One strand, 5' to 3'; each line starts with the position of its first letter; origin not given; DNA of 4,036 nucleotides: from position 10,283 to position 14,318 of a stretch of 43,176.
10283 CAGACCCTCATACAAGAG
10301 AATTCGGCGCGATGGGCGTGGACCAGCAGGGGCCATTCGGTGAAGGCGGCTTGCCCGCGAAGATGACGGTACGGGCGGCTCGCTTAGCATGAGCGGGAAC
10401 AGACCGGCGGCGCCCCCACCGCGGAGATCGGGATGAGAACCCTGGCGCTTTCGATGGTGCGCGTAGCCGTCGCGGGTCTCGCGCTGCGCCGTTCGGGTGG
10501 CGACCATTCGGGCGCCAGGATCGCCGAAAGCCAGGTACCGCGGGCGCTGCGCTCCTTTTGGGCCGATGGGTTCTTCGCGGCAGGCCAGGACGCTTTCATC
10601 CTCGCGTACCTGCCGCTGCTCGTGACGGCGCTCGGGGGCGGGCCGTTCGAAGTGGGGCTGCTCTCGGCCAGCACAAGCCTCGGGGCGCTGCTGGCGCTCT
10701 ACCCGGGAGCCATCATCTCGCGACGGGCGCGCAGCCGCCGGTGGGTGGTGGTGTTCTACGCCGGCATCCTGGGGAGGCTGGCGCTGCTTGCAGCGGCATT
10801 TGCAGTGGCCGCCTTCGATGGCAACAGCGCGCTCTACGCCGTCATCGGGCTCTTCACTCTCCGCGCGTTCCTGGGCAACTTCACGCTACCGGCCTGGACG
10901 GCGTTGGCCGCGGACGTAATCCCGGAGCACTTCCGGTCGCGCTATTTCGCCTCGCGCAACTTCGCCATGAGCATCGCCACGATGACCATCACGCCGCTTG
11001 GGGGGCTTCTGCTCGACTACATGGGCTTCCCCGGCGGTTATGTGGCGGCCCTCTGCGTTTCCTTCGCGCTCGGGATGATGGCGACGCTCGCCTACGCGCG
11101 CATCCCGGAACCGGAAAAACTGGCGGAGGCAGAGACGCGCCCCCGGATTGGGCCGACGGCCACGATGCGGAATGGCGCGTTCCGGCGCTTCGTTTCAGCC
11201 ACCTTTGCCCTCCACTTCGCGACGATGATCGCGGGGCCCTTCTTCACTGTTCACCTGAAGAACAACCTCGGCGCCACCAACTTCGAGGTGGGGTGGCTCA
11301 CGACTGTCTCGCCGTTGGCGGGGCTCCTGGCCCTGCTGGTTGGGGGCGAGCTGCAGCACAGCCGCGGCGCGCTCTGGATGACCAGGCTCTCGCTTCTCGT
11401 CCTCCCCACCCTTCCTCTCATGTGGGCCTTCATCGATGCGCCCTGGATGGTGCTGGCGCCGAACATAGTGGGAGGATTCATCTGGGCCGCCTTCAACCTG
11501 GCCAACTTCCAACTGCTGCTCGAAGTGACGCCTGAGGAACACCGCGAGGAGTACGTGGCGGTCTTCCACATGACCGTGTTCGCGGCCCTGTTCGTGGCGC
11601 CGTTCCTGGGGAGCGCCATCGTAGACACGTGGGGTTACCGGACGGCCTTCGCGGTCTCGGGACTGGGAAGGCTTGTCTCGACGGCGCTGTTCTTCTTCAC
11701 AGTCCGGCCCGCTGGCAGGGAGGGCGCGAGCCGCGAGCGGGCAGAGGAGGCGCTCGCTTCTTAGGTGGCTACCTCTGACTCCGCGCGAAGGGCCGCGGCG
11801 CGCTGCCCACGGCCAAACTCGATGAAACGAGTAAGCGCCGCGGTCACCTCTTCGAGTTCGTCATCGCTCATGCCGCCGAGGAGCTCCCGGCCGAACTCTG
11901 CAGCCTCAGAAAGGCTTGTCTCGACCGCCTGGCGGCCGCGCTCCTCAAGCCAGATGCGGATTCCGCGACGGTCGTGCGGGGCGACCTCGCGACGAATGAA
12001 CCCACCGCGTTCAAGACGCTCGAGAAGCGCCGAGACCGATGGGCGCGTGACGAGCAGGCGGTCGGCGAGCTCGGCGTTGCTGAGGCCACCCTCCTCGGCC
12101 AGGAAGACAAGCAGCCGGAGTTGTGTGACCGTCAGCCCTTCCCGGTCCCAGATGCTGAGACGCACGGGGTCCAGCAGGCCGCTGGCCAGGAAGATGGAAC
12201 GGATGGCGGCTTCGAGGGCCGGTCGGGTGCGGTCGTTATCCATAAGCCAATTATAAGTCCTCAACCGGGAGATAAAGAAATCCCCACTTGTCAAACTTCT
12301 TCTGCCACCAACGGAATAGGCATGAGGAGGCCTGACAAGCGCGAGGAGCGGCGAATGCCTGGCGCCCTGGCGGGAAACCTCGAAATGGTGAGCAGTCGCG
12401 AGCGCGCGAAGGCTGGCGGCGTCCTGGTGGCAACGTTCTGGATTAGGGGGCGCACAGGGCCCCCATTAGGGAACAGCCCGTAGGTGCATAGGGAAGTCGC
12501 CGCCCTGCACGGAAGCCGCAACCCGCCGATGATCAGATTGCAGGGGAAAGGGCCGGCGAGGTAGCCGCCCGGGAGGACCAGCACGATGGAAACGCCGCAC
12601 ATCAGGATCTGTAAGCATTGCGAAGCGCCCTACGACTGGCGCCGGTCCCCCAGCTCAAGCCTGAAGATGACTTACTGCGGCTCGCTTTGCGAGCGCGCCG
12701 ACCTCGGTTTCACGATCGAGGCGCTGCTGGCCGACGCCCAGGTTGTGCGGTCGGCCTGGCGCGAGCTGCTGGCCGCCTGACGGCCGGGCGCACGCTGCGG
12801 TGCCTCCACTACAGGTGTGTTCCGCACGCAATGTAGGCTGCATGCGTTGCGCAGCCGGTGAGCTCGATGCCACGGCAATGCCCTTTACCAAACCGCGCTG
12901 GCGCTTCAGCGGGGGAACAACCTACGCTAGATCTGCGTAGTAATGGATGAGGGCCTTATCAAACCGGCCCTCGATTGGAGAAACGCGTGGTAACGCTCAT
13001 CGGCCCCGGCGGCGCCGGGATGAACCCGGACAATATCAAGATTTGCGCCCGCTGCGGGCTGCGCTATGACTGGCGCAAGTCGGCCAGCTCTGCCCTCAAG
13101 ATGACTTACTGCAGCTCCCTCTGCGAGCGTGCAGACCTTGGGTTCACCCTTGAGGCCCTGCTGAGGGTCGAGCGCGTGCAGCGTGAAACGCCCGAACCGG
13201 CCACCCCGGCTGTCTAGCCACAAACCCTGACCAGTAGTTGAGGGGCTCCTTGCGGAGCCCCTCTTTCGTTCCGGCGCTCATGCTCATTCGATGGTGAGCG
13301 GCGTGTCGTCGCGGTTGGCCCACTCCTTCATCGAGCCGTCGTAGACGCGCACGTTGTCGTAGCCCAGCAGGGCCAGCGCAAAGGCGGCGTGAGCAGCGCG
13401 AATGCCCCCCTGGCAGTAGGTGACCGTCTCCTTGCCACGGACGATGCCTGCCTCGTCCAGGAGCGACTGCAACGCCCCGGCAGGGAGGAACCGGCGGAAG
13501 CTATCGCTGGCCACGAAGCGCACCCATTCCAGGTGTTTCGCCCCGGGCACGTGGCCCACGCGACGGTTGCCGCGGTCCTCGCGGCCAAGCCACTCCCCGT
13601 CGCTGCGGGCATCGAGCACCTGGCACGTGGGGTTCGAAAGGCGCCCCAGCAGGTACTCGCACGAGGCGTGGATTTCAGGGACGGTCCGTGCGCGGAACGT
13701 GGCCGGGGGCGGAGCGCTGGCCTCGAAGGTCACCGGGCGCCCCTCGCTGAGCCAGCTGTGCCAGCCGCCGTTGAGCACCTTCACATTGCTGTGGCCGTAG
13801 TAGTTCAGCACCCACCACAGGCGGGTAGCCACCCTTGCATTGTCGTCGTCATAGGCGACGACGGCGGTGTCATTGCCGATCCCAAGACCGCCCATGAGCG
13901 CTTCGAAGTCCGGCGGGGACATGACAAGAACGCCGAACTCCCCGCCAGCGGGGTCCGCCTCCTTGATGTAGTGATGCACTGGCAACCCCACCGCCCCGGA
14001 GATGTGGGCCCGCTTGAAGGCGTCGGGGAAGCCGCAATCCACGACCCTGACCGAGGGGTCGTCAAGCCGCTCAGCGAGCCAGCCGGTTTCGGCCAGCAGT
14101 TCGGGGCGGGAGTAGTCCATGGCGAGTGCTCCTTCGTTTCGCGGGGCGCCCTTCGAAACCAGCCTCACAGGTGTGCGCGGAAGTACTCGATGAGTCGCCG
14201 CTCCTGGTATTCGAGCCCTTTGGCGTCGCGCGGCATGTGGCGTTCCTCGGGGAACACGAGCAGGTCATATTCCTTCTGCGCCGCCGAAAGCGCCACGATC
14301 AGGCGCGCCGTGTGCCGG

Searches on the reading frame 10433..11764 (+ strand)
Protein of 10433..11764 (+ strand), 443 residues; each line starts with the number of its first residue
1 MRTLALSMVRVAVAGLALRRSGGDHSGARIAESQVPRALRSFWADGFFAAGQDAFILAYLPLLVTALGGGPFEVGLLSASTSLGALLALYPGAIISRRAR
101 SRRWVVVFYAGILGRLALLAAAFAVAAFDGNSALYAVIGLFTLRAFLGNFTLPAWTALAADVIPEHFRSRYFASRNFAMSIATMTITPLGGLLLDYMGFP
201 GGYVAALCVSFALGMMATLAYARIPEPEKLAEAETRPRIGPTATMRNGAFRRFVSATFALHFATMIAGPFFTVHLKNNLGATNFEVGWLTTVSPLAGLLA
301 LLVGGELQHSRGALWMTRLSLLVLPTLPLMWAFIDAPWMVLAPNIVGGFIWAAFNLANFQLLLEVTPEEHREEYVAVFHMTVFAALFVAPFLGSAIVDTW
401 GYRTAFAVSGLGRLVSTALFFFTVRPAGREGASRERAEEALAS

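Call 41: search_protein_families(library=pfam, proteins=[window:10433-11764:+], max_evalue=0.00001)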
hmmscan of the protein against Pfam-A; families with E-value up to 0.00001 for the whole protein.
window:10433-11764:+ (443 aa): 1 family
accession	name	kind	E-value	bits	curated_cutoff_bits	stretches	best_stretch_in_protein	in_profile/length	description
PF07690.21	MFS_1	-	8.1e-37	127.4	33.4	2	255-437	3-187/347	Major Facilitator Superfamily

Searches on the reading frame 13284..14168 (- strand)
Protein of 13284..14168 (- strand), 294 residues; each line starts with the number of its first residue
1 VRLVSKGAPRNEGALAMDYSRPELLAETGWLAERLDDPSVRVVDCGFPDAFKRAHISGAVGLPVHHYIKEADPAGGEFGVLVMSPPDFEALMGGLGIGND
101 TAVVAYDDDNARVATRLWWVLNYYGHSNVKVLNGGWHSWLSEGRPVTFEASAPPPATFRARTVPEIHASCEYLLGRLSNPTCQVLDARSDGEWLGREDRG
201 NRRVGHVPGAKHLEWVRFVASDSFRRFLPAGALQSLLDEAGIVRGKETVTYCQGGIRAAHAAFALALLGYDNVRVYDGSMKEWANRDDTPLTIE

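Call 41: search_protein_families(library=pfam, proteins=[window:13284-14168:-], max_evalue=0.00001)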
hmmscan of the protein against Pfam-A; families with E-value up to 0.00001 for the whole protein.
window:13284-14168:- (294 aa): 1 family
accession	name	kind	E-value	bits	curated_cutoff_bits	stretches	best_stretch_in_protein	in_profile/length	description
PF00581.25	Rhodanese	-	7.6e-35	119.9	22.2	2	171-285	3-101/102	Rhodanese-like domain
